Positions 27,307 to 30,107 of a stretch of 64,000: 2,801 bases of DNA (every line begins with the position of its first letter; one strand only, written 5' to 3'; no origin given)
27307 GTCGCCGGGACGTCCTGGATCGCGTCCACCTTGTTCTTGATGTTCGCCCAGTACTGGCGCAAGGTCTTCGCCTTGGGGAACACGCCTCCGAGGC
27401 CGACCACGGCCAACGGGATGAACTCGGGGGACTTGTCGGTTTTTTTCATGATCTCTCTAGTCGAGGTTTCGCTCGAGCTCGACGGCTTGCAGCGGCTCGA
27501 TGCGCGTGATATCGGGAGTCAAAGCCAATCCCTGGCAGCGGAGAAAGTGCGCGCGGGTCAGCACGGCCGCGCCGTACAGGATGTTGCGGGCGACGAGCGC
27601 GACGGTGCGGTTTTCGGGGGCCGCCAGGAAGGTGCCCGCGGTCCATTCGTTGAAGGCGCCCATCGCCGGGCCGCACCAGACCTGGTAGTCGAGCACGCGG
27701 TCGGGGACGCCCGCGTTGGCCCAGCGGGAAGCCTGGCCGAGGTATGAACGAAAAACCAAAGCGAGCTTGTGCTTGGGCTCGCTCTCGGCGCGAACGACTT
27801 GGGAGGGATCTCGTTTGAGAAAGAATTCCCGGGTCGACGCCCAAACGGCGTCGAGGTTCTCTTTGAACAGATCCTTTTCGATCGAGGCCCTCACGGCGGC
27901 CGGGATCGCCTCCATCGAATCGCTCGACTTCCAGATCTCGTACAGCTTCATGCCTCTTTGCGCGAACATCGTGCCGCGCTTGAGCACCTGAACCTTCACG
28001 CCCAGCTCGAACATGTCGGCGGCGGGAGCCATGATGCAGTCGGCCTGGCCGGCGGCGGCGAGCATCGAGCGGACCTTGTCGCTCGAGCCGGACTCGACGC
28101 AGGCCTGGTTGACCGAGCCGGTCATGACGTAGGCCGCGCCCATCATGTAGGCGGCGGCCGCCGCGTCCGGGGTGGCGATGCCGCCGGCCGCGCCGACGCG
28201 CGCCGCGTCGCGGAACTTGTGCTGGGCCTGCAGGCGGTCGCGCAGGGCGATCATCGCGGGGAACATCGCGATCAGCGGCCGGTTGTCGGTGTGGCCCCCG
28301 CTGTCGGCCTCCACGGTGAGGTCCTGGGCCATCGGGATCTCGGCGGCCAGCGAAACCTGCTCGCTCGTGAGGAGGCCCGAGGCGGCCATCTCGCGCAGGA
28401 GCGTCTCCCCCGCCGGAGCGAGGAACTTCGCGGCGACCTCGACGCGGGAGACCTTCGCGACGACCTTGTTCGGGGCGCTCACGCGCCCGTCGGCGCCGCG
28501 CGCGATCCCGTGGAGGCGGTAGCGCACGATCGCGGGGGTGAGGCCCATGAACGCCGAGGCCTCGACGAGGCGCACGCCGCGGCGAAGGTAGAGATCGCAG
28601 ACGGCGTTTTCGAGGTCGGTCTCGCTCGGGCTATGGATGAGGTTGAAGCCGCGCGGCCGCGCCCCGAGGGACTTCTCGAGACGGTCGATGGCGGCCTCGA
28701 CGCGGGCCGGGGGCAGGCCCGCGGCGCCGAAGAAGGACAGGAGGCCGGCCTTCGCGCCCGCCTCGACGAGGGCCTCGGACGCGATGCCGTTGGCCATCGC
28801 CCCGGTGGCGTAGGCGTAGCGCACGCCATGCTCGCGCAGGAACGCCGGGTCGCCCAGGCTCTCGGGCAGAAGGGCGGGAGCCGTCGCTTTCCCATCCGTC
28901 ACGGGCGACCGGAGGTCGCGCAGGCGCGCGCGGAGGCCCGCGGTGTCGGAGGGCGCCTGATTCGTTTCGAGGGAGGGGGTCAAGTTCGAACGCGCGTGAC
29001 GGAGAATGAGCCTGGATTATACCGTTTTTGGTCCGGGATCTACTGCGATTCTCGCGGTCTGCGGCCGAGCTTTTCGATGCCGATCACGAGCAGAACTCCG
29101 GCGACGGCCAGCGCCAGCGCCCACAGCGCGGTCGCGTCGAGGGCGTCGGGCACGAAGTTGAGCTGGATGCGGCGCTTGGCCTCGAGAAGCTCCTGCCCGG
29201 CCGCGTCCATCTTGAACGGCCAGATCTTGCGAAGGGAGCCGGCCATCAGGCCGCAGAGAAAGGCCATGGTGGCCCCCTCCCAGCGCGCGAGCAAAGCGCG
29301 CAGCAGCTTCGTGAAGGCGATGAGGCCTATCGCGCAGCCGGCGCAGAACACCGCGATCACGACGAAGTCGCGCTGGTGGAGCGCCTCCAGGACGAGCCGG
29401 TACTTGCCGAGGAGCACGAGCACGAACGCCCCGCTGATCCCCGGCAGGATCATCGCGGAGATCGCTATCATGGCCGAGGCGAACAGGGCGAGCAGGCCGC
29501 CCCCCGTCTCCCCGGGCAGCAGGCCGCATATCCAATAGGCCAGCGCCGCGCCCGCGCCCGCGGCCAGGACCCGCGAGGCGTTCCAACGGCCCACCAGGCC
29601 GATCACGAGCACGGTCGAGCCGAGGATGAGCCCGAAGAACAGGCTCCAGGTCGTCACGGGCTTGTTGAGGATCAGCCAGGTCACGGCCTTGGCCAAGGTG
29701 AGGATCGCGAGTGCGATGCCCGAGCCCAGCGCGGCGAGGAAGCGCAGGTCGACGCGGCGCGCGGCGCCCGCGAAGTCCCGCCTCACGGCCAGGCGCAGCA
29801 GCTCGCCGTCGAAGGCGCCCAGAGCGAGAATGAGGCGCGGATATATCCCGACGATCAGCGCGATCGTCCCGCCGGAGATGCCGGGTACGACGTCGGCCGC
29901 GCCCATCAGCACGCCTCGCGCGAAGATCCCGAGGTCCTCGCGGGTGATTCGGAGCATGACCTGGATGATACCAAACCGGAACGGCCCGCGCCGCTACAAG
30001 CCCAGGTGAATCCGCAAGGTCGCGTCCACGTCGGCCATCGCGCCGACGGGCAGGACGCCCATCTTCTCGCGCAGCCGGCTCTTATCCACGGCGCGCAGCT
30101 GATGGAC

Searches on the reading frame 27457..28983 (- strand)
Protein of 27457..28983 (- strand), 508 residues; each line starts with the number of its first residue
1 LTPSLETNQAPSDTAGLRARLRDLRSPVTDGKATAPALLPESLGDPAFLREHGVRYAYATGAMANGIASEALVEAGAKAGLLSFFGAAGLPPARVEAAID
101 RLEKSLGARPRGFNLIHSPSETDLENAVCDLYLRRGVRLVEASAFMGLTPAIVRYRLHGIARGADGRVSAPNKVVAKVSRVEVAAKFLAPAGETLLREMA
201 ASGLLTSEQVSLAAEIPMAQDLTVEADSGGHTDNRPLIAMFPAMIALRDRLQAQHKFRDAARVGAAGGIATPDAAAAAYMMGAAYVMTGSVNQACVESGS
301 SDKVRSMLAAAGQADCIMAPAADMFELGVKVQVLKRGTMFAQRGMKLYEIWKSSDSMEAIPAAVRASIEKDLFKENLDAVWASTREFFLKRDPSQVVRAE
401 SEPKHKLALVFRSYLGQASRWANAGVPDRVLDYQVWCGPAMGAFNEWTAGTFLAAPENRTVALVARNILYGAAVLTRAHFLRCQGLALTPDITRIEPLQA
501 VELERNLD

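Call 7: search_protein_families(library=pfam, proteins=[window:27457-28983:-], max_evalue=0.001)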
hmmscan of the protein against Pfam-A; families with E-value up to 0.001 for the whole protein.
window:27457-28983:- (508 aa): 2 families
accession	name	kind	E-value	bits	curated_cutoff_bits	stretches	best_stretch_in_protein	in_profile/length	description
PF21607.2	FabD_helical_ins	-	4.8e-30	104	27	1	355-433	2-80/80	[Acyl-carrier-protein] S-malonyltransferase, inserted helical domain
PF03060.21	NMO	-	1.7e-06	28.1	28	1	62-319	17-252/331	Nitronate monooxygenase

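Call 75: search_protein_families(library=ncbifam, proteins=[window:27457-28983:-], max_evalue=0.001)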
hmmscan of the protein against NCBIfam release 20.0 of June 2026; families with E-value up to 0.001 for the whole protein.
window:27457-28983:- (508 aa): 2 families
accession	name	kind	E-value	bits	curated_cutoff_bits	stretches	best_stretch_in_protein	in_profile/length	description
TIGR02814.1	pfaD_fam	subfamily_domain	6.9e-187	621.6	449.25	1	40-478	3-443/444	PfaD family polyunsaturated fatty acid/polyketide biosynthesis protein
TIGR03151.1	enACPred_II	equivalog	6.1e-08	32.3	453.1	0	263-336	164-233/307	enoyl-[acyl-carrier-protein] reductase FabK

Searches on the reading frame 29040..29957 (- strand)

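Call 7: search_protein_families(library=pfam, proteins=[window:29040-29957:-], max_evalue=0.001)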
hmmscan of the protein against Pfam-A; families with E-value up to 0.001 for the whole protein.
window:29040-29957:- (305 aa): 1 family
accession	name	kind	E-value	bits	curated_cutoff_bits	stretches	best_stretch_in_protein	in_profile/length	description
PF04018.18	VCA0040-like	-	3.9e-79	266.1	26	1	18-252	1-235/246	Undecaprenyl phosphate translocase-like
